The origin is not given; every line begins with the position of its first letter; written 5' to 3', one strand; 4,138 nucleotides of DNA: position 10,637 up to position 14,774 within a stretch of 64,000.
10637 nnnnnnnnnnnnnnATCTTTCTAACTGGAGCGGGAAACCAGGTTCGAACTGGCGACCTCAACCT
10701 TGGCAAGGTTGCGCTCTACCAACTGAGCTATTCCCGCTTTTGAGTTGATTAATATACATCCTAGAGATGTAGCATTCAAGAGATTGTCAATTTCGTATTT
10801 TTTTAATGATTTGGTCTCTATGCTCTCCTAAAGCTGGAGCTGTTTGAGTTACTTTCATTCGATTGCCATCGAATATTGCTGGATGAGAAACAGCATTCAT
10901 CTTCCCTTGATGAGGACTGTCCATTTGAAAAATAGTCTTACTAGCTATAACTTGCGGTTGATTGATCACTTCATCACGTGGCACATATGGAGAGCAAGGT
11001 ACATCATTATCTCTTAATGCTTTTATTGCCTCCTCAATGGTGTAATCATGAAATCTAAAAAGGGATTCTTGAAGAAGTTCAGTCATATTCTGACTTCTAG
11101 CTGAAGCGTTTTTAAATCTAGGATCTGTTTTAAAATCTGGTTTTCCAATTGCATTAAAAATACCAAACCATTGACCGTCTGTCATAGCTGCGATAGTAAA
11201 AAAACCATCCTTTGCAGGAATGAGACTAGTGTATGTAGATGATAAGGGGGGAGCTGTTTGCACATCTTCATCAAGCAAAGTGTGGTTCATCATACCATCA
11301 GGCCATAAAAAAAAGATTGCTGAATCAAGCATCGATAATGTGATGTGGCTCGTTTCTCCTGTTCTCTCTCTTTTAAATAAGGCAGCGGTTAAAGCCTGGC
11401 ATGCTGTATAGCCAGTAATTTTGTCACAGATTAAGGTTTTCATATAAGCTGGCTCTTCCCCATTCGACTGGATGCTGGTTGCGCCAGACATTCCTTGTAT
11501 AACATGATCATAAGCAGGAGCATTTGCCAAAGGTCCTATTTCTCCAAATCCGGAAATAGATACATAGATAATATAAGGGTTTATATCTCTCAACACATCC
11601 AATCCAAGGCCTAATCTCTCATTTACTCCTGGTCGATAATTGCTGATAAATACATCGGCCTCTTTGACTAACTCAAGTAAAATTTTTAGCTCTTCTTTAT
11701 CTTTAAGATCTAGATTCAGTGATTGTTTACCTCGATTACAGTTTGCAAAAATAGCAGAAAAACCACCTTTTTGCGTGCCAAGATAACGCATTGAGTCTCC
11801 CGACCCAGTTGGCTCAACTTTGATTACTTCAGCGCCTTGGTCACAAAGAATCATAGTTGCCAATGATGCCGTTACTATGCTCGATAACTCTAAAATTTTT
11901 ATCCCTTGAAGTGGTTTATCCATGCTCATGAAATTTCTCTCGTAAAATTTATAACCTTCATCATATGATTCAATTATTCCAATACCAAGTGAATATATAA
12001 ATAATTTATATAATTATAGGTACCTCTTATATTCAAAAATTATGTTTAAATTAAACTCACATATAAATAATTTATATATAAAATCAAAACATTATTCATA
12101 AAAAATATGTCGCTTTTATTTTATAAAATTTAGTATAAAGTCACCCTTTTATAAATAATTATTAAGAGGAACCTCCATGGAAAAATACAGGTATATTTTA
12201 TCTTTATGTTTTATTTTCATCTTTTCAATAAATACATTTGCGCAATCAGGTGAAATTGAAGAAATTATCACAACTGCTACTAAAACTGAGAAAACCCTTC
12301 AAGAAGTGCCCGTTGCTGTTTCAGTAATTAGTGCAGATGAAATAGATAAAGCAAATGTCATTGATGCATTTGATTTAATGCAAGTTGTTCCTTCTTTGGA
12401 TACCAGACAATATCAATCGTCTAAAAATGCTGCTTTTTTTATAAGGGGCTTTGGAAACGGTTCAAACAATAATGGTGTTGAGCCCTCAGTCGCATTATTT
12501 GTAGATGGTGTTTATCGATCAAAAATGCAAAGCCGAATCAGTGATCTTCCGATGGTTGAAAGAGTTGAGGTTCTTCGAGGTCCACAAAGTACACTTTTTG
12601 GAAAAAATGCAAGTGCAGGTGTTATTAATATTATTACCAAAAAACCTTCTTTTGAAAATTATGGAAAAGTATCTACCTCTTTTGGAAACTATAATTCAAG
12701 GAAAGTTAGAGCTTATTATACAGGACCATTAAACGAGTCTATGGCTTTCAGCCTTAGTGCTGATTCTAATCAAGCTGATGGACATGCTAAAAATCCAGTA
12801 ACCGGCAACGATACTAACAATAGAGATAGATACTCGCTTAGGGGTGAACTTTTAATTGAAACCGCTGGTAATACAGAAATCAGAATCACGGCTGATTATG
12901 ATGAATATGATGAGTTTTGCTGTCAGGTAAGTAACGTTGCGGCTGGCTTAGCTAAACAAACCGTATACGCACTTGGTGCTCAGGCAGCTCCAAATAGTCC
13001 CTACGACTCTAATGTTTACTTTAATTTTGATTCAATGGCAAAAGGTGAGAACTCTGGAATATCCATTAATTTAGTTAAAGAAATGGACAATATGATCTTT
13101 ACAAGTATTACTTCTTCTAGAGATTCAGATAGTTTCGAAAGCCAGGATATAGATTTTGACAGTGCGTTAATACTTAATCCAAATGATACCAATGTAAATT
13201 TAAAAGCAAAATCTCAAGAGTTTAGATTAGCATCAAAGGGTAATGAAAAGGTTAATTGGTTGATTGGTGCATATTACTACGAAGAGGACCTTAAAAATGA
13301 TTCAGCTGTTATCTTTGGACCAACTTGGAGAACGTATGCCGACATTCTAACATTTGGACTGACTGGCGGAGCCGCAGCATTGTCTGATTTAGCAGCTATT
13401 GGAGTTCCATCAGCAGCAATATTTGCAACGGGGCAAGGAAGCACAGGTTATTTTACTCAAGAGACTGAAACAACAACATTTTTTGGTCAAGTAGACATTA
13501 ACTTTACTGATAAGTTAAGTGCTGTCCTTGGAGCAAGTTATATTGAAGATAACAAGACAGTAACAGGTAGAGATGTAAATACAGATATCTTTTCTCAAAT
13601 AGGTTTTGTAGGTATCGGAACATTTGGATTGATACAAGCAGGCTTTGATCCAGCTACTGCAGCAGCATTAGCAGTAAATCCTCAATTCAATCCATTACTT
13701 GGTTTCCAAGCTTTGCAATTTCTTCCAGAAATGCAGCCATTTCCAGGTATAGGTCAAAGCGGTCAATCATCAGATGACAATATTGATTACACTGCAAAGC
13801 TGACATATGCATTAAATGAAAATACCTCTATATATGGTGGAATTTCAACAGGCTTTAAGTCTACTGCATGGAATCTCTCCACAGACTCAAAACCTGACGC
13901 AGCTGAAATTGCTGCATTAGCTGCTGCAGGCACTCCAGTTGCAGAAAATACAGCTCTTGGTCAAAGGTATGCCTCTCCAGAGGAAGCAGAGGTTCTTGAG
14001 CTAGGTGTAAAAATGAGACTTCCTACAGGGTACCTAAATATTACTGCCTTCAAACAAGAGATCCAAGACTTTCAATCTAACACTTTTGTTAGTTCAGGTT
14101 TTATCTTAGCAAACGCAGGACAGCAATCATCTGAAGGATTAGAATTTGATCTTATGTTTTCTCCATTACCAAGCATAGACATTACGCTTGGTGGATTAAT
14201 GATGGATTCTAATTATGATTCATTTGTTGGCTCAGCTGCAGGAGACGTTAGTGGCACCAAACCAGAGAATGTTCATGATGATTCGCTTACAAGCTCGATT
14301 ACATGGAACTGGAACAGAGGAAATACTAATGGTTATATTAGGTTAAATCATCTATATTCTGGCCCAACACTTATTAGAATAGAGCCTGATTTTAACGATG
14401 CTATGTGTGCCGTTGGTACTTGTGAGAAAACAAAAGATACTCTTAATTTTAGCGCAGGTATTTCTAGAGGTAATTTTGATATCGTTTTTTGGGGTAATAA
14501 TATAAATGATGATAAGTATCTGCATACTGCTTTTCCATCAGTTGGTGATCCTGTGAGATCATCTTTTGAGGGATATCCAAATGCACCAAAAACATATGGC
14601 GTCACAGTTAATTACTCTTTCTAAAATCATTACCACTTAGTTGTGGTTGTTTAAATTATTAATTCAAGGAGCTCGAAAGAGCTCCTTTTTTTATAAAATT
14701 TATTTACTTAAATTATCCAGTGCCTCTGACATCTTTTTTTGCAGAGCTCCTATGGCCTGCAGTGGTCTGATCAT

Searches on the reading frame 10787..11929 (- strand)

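Call 76: search_protein_families(library=pfam, proteins=[window:10787-11929:-], max_evalue=0.00001)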
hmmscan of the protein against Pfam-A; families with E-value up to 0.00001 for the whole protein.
window:10787-11929:- (380 aa): 1 family
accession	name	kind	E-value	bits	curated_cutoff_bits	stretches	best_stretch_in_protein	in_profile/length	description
PF02515.22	CoA_transf_3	-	9.5e-100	334.7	23.3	1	7-371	1-366/366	CoA-transferase family III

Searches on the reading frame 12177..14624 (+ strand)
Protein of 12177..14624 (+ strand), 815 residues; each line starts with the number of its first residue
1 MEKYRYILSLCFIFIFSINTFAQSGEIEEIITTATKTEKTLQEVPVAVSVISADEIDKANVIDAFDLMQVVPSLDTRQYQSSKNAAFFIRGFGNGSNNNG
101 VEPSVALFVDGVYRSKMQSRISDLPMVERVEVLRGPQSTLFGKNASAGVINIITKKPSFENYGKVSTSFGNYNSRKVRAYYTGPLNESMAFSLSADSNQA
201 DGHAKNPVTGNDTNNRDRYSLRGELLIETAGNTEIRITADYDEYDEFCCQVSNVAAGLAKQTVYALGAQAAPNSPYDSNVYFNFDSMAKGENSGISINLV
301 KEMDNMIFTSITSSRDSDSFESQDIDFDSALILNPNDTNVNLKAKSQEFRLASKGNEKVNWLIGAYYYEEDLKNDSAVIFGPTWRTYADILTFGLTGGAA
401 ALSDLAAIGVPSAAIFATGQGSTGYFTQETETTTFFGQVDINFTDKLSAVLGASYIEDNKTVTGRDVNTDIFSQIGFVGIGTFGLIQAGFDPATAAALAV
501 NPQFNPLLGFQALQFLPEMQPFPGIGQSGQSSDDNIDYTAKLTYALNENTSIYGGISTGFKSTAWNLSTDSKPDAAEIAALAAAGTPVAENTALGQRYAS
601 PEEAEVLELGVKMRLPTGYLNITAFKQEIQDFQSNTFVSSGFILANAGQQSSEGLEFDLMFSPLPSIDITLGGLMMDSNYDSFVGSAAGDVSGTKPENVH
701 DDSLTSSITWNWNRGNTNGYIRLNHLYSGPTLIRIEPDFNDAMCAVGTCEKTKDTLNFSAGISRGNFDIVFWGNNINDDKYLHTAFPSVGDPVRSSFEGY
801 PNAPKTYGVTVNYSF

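Call 76: search_protein_families(library=pfam, proteins=[window:12177-14624:+], max_evalue=0.00001)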
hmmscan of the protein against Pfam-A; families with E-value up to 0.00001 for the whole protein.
window:12177-14624:+ (815 aa): 2 families
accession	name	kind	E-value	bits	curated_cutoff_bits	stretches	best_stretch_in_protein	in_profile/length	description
PF07715.20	Plug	-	2.6e-20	73.4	23.9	1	41-149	2-107/107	TonB-dependent Receptor Plug Domain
PF00593.30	TonB_dep_Rec_b-barrel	-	3.5e-19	70.4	27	1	268-730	38-397/436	TonB dependent receptor-like, beta-barrel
